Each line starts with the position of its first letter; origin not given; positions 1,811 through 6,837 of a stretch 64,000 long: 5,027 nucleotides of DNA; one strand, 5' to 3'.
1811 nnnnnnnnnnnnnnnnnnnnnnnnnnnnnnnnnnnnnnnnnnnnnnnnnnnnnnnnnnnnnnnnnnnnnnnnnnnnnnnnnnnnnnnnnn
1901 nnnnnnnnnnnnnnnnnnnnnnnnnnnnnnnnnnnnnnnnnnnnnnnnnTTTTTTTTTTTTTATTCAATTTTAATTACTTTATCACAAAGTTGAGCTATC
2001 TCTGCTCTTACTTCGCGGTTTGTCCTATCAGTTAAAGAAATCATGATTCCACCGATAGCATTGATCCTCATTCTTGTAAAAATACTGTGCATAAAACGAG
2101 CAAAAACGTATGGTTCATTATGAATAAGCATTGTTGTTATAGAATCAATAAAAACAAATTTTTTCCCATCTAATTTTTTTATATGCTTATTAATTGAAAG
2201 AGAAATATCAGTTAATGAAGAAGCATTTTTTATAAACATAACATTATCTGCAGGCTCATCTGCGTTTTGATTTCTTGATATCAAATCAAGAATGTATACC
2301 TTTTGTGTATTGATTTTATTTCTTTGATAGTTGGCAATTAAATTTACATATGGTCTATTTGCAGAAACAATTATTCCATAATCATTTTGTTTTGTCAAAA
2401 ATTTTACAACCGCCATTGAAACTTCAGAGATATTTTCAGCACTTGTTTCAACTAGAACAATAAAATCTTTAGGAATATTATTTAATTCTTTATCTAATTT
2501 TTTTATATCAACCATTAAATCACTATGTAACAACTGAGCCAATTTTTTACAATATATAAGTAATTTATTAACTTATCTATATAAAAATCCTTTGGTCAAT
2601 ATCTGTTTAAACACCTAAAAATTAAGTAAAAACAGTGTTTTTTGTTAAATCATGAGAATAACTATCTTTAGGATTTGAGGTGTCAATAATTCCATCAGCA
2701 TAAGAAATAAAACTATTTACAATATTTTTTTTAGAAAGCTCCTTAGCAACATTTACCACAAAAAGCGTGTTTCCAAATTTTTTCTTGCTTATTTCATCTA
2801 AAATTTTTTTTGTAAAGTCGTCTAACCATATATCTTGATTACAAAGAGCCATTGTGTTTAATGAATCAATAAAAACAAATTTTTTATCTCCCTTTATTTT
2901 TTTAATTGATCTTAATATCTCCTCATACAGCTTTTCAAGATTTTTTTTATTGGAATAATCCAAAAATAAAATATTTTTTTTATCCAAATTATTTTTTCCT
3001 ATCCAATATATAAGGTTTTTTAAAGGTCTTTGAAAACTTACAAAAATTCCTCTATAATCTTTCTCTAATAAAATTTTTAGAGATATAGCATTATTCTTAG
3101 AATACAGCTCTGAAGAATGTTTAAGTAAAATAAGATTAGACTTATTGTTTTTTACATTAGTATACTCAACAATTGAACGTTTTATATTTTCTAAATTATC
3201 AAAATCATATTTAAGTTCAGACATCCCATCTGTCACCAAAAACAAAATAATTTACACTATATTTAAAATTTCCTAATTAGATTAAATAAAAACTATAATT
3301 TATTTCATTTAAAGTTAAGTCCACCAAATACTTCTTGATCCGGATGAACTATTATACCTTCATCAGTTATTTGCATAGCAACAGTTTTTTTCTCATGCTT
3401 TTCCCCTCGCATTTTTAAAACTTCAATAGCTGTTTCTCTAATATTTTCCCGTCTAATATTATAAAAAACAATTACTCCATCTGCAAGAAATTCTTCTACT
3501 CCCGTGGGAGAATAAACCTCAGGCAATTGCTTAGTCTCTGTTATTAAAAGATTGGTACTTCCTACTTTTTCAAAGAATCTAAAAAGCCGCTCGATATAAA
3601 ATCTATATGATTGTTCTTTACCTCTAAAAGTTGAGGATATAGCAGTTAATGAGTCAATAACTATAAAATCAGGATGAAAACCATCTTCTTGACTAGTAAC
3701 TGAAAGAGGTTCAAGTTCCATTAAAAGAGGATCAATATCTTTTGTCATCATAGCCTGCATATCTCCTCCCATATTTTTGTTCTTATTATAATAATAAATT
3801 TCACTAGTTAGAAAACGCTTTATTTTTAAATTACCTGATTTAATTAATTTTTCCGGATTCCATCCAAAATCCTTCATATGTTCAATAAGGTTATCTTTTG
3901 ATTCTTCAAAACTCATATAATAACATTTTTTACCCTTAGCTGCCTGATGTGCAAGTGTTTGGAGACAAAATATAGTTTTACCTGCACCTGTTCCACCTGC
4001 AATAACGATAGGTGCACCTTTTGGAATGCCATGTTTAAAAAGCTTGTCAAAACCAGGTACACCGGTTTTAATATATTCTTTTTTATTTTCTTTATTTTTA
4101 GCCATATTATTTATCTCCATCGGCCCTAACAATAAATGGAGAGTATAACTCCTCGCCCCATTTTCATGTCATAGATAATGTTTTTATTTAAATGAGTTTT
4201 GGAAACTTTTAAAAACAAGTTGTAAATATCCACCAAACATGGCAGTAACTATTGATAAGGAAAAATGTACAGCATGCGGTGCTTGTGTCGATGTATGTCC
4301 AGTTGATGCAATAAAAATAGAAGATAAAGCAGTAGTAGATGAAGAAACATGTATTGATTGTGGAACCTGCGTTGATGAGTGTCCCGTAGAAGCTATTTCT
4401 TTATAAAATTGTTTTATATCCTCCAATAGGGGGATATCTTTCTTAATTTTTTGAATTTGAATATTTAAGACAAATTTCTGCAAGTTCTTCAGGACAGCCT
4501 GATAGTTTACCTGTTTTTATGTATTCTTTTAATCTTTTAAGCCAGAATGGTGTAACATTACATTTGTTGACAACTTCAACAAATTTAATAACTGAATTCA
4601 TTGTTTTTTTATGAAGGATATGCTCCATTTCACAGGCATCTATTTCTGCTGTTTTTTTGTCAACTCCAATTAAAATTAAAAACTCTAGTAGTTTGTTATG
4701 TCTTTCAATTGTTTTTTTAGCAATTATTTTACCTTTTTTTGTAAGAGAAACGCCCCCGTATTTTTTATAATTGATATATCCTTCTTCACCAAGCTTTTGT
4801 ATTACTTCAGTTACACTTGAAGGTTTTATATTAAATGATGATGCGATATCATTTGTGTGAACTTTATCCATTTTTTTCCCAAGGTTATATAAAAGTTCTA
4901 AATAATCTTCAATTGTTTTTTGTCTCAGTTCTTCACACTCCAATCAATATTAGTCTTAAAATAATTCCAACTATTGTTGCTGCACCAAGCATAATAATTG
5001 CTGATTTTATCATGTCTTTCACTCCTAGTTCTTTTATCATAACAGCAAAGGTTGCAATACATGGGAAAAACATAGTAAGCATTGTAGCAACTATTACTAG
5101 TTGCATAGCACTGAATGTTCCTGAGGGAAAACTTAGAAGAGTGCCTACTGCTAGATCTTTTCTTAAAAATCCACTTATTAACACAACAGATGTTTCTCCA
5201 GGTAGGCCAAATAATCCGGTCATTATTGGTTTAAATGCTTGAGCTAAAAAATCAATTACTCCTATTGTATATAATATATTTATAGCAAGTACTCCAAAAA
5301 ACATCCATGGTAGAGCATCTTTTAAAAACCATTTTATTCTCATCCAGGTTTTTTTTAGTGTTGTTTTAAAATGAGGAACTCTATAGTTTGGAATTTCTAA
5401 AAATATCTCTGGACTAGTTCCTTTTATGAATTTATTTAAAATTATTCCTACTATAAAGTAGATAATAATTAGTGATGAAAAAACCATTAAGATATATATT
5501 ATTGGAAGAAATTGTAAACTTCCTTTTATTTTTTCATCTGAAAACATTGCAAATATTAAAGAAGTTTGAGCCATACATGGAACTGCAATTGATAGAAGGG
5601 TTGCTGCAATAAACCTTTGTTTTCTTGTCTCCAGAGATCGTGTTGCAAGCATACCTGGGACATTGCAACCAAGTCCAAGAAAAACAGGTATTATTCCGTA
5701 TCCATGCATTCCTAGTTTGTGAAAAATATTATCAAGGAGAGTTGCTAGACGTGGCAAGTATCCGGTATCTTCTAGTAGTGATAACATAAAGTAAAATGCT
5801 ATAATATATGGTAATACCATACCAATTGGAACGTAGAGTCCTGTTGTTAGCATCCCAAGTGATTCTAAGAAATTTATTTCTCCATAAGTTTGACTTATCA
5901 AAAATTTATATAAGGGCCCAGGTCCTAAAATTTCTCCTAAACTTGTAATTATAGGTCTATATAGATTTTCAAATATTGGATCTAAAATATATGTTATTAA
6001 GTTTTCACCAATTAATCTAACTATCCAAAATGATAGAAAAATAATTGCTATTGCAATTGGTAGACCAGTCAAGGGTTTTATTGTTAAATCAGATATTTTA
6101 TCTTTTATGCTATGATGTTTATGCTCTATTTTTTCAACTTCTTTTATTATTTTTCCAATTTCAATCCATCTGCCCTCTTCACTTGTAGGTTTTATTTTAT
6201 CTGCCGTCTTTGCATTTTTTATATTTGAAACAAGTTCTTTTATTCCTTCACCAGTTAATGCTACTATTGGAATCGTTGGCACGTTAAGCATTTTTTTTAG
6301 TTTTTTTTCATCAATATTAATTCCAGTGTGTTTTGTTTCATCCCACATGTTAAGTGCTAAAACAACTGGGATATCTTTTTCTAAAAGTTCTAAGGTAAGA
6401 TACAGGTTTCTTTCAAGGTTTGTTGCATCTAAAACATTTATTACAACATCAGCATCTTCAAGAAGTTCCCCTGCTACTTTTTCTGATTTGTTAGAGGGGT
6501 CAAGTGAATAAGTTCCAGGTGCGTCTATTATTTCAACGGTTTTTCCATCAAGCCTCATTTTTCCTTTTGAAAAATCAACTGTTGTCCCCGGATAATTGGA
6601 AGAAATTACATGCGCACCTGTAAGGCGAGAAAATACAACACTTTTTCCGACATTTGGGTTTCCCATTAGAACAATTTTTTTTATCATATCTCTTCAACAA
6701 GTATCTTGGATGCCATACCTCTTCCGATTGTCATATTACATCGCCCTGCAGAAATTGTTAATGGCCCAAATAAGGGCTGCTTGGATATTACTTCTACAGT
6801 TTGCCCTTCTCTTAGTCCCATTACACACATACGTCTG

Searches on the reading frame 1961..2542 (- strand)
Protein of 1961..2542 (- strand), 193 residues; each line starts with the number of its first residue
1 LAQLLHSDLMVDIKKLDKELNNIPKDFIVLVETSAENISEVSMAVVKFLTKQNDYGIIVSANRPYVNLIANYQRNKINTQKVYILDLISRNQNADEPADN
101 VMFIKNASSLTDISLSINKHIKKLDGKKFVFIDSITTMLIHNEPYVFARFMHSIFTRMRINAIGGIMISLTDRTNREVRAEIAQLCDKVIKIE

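Call 37: search_protein_families(library=pfam, proteins=[window:1961-2542:-], max_evalue=0.001)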
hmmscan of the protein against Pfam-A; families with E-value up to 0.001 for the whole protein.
window:1961-2542:- (193 aa): 3 families
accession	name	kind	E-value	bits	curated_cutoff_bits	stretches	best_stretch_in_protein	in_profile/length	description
PF06745.19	ATPase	-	6.6e-09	35.9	26.6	1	45-192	36-187/231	KaiC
PF24336.1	DUF7504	-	8e-06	26.9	27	1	47-191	21-178/179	Family of unknown function (DUF7504)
PF23365.1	DUF7090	-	0.00012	22.3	27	1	45-159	34-149/192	Family of unknown function (DUF7090)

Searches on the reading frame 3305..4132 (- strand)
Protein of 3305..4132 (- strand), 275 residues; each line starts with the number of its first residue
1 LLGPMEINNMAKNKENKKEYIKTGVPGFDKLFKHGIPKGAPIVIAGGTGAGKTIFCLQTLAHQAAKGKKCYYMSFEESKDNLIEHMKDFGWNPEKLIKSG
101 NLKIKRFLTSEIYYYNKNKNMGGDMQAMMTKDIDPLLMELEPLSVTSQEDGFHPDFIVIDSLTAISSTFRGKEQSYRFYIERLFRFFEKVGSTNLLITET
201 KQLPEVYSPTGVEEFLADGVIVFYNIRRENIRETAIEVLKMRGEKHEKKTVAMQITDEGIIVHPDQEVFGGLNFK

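Call 37: search_protein_families(library=pfam, proteins=[window:3305-4132:-], max_evalue=0.001)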
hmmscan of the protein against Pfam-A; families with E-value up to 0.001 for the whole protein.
window:3305-4132:- (275 aa): 4 families
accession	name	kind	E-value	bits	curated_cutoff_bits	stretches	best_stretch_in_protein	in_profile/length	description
PF06745.19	ATPase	-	1.3e-52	179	26.6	1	21-266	1-230/231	KaiC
PF13481.12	AAA_25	-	8.7e-07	29.2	27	1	29-168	23-158/195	AAA domain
PF03796.21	DnaB_C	-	1e-06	28.8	27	1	21-167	2-143/255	DnaB-like helicase C terminal domain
PF00154.27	RecA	-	7e-05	22.8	27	1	6-97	18-108/262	recA bacterial DNA recombination protein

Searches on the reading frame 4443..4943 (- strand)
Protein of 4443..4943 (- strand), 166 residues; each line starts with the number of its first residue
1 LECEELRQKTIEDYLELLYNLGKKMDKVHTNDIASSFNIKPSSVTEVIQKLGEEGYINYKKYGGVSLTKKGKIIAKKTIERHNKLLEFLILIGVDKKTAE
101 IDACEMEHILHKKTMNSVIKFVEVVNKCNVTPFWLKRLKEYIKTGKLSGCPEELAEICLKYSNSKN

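Call 37: search_protein_families(library=pfam, proteins=[window:4443-4943:-], max_evalue=0.001)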
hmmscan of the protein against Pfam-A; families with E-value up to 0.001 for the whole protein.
window:4443-4943:- (166 aa): 6 families
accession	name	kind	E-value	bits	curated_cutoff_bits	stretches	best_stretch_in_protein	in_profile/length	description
PF01325.25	Fe_dep_repress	-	8.3e-18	64.8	26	1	9-65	4-60/60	Iron dependent repressor, N-terminal DNA binding domain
PF02742.21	Fe_dep_repr_C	-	3.2e-13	49.9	27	1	68-128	1-62/70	Iron dependent repressor, metal binding and dimerisation domain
PF02082.26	Rrf2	-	0.00011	22.8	30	1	15-74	9-72/132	Iron-dependent Transcriptional regulator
PF01047.28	MarR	-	0.00016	21.9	24.6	1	17-58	11-48/59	MarR family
PF13463.12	HTH_27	-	0.00047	20.8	22.2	0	16-71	7-68/68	Winged helix DNA-binding domain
PF04182.18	B-block_TFIIIC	-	0.00085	19.8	22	0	29-68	20-54/73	B-block binding subunit of TFIIIC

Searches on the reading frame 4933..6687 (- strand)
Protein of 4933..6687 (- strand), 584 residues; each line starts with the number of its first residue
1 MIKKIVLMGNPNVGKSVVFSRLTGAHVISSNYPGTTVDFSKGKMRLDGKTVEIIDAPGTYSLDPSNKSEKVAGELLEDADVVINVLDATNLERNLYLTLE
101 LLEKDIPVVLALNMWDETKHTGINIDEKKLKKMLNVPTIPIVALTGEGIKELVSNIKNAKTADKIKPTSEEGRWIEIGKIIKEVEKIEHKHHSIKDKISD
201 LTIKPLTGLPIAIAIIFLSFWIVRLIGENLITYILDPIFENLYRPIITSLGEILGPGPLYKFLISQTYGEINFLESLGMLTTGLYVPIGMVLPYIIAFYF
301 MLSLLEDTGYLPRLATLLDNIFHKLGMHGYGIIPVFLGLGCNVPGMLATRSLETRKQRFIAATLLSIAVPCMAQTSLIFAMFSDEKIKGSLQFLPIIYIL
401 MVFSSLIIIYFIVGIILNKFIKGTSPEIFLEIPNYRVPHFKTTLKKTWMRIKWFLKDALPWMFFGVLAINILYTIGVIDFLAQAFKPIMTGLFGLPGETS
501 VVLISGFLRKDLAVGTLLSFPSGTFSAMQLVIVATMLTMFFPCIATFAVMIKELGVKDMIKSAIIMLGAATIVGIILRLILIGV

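Call 37: search_protein_families(library=pfam, proteins=[window:4933-6687:-], max_evalue=0.001)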
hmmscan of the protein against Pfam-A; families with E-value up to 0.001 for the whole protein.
window:4933-6687:- (584 aa): 8 families
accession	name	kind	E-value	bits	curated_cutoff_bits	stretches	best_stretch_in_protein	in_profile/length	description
PF02421.24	FeoB_N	-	1.5e-53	180.9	27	1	4-156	2-156/156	Ferrous iron transport protein B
PF07670.19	Gate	-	2.1e-33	115.3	29.6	2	290-382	3-101/104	Nucleoside recognition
PF01926.29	MMR_HSR1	-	3.2e-21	76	21.9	1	4-113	1-112/113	50S ribosome-binding GTPase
PF07664.17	FeoB_C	-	5.3e-13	48.9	26.6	1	402-450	4-54/54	Ferrous iron transport protein B C terminus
PF04548.22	AIG1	-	3.2e-05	23.8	27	1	4-68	2-68/212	AIG1 family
PF00009.33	GTP_EFTU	-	4.1e-05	23.7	26.5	1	34-157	54-183/188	Elongation factor Tu GTP binding domain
PF00071.28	Ras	-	0.00016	21.7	21.6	1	4-156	1-156/162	Ras family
PF09439.16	SRPRB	-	0.00091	19.1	25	1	3-103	4-97/178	Signal recognition particle receptor beta subunit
